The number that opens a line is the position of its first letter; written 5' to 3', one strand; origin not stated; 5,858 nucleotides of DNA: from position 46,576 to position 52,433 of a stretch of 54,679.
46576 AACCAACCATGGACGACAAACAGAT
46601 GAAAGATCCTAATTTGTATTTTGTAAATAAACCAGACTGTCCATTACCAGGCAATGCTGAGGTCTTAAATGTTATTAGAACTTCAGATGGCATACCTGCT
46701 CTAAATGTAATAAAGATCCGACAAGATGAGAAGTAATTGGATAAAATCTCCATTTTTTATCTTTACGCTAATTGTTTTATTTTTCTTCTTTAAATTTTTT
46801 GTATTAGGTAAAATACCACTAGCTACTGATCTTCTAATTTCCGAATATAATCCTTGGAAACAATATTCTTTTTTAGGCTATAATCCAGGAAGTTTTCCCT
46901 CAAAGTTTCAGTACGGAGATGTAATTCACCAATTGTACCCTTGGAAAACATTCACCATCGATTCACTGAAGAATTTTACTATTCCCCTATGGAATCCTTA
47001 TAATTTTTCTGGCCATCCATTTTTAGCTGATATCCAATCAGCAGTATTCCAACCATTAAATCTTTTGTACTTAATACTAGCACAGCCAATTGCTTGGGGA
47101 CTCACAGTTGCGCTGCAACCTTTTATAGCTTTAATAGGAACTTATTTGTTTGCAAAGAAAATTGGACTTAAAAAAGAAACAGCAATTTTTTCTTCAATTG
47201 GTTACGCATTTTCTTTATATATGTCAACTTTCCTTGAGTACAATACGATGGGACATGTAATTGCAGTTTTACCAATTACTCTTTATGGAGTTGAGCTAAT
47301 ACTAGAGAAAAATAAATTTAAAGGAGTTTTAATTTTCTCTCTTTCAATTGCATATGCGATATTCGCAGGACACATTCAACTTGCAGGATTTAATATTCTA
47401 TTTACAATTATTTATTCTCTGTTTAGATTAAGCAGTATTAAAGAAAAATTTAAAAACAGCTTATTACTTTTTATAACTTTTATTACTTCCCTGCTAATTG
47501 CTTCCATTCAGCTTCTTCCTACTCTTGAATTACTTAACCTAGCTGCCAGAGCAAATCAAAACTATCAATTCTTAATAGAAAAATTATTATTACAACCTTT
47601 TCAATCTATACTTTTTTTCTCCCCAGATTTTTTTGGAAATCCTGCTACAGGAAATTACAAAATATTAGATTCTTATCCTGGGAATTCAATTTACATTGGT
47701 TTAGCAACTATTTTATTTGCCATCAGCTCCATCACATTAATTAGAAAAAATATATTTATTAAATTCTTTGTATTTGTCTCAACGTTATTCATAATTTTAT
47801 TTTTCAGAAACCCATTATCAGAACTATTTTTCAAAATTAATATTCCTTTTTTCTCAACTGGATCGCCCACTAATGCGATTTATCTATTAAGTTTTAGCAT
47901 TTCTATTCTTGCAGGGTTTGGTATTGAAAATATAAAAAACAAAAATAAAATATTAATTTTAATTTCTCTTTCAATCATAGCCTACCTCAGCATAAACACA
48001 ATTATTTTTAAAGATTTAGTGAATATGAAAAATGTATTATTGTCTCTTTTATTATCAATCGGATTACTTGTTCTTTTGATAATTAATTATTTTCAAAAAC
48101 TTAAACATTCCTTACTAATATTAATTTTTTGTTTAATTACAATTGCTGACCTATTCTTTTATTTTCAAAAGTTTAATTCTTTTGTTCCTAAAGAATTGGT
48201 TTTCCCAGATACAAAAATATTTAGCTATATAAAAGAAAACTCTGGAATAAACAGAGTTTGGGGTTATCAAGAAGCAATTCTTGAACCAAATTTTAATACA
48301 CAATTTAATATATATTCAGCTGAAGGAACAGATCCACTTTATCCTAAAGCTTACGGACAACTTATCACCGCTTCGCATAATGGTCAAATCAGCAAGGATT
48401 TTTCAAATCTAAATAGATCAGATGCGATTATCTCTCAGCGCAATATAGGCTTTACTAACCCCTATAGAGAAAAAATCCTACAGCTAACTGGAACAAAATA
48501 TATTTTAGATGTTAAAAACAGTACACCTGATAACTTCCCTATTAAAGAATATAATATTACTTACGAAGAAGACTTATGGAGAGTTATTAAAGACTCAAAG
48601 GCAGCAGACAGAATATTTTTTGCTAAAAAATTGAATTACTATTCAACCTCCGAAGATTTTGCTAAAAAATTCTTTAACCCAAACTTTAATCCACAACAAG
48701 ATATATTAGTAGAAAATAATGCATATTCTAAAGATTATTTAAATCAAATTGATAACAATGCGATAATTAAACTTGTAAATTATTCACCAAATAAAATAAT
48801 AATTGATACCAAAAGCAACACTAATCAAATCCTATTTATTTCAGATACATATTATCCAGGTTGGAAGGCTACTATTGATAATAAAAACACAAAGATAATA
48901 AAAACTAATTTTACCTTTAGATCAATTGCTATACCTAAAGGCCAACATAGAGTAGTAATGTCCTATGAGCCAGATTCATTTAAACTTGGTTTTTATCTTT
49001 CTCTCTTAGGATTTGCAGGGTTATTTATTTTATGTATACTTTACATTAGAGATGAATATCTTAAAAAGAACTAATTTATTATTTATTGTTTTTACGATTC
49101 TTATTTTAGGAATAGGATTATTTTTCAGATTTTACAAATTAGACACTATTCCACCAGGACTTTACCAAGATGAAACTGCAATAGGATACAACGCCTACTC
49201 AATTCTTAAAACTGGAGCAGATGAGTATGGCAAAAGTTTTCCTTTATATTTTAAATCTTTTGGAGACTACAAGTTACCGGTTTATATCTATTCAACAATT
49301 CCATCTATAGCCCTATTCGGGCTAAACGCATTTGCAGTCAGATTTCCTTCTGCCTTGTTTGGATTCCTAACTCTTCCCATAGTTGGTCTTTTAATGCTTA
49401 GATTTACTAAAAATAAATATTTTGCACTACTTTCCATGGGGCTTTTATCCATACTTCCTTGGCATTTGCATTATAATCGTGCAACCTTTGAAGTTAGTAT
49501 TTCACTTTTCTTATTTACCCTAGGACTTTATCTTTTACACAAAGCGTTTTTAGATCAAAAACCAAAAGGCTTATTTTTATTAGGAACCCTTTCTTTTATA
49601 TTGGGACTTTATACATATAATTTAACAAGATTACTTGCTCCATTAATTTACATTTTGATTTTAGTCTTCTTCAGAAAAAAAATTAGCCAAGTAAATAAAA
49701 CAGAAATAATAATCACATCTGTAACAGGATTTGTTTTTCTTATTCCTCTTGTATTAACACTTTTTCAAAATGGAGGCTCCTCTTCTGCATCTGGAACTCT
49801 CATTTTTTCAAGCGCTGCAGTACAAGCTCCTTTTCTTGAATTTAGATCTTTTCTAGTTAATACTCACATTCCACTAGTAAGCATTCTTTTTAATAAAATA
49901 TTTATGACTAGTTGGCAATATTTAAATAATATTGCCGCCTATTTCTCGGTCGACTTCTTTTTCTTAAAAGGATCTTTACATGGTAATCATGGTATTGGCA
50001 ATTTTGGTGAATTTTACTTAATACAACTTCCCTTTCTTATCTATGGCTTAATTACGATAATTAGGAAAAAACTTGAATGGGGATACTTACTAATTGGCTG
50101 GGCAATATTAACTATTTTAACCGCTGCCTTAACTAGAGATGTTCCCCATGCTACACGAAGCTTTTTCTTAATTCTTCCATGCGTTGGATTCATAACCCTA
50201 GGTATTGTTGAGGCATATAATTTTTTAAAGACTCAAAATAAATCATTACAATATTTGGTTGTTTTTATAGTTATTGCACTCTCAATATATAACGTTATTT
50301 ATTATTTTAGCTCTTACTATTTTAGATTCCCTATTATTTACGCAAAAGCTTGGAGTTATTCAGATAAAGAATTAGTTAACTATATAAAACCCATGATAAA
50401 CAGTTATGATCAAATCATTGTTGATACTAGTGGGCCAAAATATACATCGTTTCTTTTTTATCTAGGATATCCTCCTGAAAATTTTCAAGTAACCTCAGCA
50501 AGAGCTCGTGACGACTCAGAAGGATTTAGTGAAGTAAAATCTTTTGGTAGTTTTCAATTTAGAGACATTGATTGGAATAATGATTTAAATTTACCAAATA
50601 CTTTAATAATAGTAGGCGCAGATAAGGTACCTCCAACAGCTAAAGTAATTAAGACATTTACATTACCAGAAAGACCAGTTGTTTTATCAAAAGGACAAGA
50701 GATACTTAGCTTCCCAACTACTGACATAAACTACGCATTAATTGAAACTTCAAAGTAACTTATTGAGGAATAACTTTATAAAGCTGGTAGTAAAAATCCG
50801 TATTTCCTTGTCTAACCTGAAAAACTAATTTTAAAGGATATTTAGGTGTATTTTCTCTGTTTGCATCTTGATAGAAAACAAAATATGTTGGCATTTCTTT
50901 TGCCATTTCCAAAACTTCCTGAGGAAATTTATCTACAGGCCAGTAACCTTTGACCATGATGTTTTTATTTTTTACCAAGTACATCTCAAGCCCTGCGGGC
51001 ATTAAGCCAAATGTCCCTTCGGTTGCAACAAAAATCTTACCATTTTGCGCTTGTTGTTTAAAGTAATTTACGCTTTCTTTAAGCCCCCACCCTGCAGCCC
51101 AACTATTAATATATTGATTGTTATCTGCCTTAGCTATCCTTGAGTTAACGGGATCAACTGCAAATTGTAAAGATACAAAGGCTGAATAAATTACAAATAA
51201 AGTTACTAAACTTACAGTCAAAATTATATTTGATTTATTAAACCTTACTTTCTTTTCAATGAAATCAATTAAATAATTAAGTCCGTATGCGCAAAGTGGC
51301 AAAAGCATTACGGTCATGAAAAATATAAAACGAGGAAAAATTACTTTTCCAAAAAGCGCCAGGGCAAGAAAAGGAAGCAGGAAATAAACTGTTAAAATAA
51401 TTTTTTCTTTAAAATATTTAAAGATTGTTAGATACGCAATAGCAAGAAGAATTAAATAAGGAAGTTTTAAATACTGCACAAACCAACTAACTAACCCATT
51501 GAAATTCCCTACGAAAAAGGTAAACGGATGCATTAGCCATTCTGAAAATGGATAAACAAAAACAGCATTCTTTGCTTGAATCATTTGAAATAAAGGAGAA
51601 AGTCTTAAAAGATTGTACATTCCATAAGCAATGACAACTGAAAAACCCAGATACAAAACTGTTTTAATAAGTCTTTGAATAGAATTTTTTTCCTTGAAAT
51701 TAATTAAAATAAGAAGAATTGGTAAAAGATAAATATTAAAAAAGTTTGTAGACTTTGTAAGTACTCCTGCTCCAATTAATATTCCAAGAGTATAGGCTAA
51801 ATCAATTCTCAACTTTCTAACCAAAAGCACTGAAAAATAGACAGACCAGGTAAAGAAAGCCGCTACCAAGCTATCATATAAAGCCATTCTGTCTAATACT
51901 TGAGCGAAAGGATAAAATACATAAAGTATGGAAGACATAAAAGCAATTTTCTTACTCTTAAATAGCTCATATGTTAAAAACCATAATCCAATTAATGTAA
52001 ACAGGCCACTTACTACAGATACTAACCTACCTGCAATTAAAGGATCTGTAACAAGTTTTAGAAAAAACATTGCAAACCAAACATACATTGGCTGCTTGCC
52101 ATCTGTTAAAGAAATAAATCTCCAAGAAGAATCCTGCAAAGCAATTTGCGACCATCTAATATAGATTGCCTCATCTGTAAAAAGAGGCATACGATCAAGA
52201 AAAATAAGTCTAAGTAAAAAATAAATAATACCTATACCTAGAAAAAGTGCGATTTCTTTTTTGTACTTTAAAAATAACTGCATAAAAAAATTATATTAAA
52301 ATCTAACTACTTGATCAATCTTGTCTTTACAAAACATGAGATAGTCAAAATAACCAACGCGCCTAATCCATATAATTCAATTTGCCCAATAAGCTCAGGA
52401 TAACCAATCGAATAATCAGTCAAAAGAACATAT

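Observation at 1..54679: A 54-kb locus devoted almost entirely to glycan building, in which about 20 GT-C-type membrane glycosyltransferases outnumber everything else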

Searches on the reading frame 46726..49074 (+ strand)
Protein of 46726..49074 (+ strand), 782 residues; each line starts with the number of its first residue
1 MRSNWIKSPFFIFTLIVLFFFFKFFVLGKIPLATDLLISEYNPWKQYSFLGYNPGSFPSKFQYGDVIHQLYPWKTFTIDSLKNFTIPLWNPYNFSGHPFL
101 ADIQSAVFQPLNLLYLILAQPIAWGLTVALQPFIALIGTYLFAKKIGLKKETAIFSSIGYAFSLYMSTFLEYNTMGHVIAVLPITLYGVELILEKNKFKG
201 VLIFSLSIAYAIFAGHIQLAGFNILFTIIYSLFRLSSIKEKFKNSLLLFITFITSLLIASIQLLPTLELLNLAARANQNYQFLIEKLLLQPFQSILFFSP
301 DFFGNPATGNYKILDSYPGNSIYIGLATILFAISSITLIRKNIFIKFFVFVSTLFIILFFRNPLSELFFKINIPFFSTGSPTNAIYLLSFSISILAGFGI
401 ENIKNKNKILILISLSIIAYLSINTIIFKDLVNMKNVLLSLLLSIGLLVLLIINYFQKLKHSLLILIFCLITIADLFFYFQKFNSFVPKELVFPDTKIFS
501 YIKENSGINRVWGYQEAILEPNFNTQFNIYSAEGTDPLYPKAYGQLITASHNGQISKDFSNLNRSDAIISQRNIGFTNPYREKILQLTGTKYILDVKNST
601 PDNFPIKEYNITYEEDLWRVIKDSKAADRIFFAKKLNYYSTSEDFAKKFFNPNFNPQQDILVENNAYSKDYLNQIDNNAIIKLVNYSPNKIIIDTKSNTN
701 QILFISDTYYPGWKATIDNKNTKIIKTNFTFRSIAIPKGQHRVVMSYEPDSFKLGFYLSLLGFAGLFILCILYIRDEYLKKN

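Call 6: search_protein_families(library=pfam, proteins=[window:46726-49074:+])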
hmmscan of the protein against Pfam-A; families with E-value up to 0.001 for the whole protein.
window:46726-49074:+ (782 aa): 1 family
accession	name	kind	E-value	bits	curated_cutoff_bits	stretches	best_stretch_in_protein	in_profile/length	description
PF09586.16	YfhO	-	3.2e-22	79.2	28.5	2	673-759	749-835/835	Bacterial membrane protein YfhO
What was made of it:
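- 45066..50758 (+): Three GT-C genes on the + strand: PMT/PMT_2 (45066-46736), YfhO (46726-49074), PMT (49013-50758). Pfam hits, call 6.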

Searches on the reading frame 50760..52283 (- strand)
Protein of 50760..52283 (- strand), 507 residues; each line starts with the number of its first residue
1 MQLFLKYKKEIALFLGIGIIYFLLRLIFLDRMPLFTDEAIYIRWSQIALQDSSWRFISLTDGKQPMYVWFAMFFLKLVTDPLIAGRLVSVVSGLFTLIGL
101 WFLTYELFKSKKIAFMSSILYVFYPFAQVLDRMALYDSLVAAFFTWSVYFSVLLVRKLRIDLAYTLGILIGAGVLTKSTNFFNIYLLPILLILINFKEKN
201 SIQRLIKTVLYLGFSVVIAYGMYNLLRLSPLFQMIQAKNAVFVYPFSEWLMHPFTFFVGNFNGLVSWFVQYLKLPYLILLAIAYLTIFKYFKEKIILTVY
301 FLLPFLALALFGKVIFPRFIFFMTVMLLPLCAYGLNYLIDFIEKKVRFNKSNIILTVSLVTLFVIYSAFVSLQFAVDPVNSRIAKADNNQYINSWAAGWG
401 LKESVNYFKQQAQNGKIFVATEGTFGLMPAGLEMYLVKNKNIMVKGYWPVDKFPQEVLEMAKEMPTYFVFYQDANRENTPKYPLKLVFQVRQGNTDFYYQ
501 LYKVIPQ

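Call 6: search_protein_families(library=pfam, proteins=[window:50760-52283:-])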
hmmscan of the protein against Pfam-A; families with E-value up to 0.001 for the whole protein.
window:50760-52283:- (507 aa): 2 families
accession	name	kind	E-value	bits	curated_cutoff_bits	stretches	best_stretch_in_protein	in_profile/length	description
PF13231.12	PMT_2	-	4.7e-14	53.3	26.1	1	65-217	4-153/160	Dolichyl-phosphate-mannose-protein mannosyltransferase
PF02366.24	PMT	-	8.5e-05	22.7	22.7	1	74-194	74-199/245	Dolichyl-phosphate-mannose-protein mannosyltransferase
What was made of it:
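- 50760..52283 (-): GT-C, PMT_2 type, 507 aa. Pfam PMT_2, 4.7e-14 (call 6).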
